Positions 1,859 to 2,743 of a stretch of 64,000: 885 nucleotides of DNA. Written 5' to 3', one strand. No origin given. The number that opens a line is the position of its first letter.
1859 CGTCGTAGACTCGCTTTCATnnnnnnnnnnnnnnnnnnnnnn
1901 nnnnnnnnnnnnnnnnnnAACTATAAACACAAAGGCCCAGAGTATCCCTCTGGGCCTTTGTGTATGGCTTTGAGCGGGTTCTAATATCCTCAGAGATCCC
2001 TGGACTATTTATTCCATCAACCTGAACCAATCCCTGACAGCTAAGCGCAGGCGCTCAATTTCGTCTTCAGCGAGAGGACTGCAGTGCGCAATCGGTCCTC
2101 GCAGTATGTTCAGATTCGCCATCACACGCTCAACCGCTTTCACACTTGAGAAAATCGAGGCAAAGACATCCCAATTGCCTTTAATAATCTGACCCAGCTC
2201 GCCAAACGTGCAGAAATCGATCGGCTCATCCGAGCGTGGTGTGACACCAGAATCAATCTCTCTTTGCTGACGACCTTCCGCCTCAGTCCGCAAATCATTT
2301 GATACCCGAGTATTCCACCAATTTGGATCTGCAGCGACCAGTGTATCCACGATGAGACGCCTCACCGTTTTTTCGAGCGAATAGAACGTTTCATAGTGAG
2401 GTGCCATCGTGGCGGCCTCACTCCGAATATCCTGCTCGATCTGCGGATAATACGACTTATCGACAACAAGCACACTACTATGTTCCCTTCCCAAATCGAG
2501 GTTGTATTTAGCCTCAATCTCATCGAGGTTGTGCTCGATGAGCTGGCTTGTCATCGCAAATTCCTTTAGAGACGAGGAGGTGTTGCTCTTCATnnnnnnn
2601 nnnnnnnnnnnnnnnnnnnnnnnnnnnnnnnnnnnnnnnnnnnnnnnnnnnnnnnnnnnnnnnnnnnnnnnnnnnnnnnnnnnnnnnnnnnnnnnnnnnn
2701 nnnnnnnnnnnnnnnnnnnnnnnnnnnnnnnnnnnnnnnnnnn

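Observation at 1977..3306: tmRNA-linked low-GC islet carrying a translationally coupled two-gene module with a HEPN-motif protein (candidate toxin/abortive-infection or TA-like system)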

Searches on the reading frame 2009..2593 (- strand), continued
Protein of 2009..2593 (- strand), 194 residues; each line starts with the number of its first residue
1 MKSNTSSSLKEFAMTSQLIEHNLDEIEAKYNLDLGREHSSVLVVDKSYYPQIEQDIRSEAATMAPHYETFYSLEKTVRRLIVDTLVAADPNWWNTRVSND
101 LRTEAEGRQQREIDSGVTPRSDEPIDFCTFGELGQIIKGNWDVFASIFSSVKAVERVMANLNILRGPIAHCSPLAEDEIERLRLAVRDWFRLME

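Call 67: search_protein_families(library=padloc, alignment_id=A4, max_evalue=0.00001)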
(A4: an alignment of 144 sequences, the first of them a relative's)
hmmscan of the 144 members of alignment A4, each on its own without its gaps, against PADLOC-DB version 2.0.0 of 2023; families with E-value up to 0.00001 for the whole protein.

A. member 1, L007:1478-2053:+ (192 aa): 0 families

B. families by the number of members that match (of 144 scanned): 184 families (the first 25 are shown)
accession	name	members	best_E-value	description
PDLC00096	GajA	4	5.5e-15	AAA ATPase domain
PDLC04135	mad3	3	2.1e-32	mads_3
PDLC02980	AriA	3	9.6e-22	-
PDLC00075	GajA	3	8.7e-21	AAA ATPase domain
PDLC02335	AbiLi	3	3.3e-20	AbiLi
PDLC02979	AriA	3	2.3e-19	-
PDLC02981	AriAB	3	8.1e-19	-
PDLC00091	GajA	3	1.2e-17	AAA ATPase domain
PDLC00070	GajA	3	8.7e-16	AAA ATPase domain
PDLC02336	AbiLi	3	1.7e-15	AbiLi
PDLC00071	GajA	3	7.3e-13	AAA ATPase domain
PDLC04175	HEC-01A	3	4.4e-12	-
PDLC04176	HEC-01A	3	4.1e-10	-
PDLC02914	ATPase-Toprim_I-B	3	6.3e-09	-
PDLC00069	GajA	2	2.5e-22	AAA ATPase domain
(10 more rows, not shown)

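Call 69: search_protein_families(library=pfam, proteins=[L039:10593-11795:-, L039:14475-15797:-, L039:13385-14341:+, L062:7951-8811:-, L062:9469-11085:+, L081:10589-11476:-, L081:14085-15071:-, L026:10551-11603:-, L026:11643-12722:-, L030:7588-8001:-], max_evalue=0.001)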
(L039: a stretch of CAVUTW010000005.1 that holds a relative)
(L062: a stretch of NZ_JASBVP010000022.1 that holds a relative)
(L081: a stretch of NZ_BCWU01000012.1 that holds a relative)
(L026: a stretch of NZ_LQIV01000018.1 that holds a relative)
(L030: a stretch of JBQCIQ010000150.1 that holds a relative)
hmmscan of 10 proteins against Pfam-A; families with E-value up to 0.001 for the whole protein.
L039:10593-11795:- (400 aa): 3 families
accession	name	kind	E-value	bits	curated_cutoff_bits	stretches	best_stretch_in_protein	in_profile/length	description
PF00589.27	Phage_integrase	-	2.1e-19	70.4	27.1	1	218-375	22-167/172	Phage integrase family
PF22022.2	Phage_int_M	-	2.8e-09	37.5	27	1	77-169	1-91/96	Phage integrase central domain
PF14659.12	Phage_int_SAM_3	-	9.6e-08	32.6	22.6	1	76-129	1-54/58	Phage integrase, N-terminal SAM-like domain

L039:14475-15797:- (440 aa): 0 families

L039:13385-14341:+ (319 aa): 1 family
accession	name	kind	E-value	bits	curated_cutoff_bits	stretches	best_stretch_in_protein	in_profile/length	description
PF02371.22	Transposase_20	-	2.8e-13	50.5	21.3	1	205-282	5-85/87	Transposase IS116/IS110/IS902 family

L062:7951-8811:- (286 aa): 4 families
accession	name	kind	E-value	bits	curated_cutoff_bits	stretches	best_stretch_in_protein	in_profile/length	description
PF00665.32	rve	-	2.2e-23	82.9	32.6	1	108-206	2-101/102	Integrase core domain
PF13276.12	HTH_21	-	2.7e-12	47.2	28.1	1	37-84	12-60/60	HTH-like domain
PF13683.12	rve_3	-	6.3e-10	39.1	26.5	1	200-265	6-67/67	Integrase core domain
PF13333.12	rve_2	-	1.9e-05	25.1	22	1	218-270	5-53/56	Integrase core domain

L062:9469-11085:+ (539 aa): 0 families

L081:10589-11476:- (295 aa): 1 family
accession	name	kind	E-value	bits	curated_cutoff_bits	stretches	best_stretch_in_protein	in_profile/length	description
PF00589.27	Phage_integrase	-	6.1e-08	33.1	27.1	1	68-263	24-165/172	Phage integrase family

L081:14085-15071:- (328 aa): 2 families
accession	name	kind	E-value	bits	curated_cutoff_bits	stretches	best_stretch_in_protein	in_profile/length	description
PF01844.29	HNH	-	1.5e-10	41.5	21.4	1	258-312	1-47/47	HNH endonuclease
PF13391.12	HNH_2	-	0.00021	21.5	21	1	274-311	10-60/66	HNH endonuclease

L026:10551-11603:- (350 aa): 0 families

L026:11643-12722:- (359 aa): 2 families
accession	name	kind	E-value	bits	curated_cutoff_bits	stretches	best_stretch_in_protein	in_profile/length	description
PF00589.27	Phage_integrase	-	3.1e-09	37.3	27.1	1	157-329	25-167/172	Phage integrase family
PF14659.12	Phage_int_SAM_3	-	0.00086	19.9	22.6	0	8-44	21-57/58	Phage integrase, N-terminal SAM-like domain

L030:7588-8001:- (137 aa): 2 families
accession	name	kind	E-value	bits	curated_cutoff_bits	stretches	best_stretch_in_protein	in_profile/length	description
PF13470.12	PIN_3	-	1.8e-21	77.5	27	1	2-114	1-115/115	PIN domain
PF01850.27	PIN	-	2.1e-06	28.8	23.6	1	4-117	2-116/120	PIN domain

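Call 75: search_protein_families(library=phrogs, proteins=[window:2009-2593:-], max_evalue=0.01)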
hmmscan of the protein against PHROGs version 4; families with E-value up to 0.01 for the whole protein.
window:2009-2593:- (194 aa): 0 families

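Call 77: search_solved_structures(query=A1, max_evalue=10, show_alignments=2)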
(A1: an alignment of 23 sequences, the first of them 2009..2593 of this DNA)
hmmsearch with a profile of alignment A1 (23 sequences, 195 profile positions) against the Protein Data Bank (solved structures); distinct sequences matched with E-value up to 10: 1.
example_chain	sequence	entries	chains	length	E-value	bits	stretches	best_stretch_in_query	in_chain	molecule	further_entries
6z1p_Ak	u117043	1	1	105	0.79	12.5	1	99-134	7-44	Ribosomal protein L7/L12 carboxy-terminal domain protein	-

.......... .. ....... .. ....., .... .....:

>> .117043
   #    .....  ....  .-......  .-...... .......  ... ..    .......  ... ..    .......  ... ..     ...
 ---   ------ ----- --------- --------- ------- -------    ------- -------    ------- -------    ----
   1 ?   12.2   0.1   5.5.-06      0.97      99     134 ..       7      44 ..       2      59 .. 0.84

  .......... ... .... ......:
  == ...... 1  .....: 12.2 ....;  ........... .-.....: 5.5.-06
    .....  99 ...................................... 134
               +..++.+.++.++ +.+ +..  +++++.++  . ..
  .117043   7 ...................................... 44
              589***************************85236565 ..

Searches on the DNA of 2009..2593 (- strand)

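Call 71: search_rna_families(sources=[L045, L044, L076, L181, L031, L042, L013], threshold=gathering)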
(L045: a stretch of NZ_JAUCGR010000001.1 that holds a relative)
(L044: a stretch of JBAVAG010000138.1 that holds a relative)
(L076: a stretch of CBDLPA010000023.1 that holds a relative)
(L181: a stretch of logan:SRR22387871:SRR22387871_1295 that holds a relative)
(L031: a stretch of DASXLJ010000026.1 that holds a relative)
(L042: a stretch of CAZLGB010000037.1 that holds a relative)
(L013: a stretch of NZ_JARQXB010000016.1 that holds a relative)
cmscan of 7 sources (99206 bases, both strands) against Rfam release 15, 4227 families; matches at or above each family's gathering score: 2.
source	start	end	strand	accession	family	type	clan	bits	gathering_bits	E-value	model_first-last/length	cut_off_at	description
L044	11215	12219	+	RF00177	SSU_rRNA_bacteria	Gene; rRNA;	CL00111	993.9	50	0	1-981/1533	3'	Bacterial small subunit ribosomal RNA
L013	5582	5934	+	RF00023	tmRNA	Gene;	CL00001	201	47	2.4e-80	1-374/374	no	transfer-messenger RNA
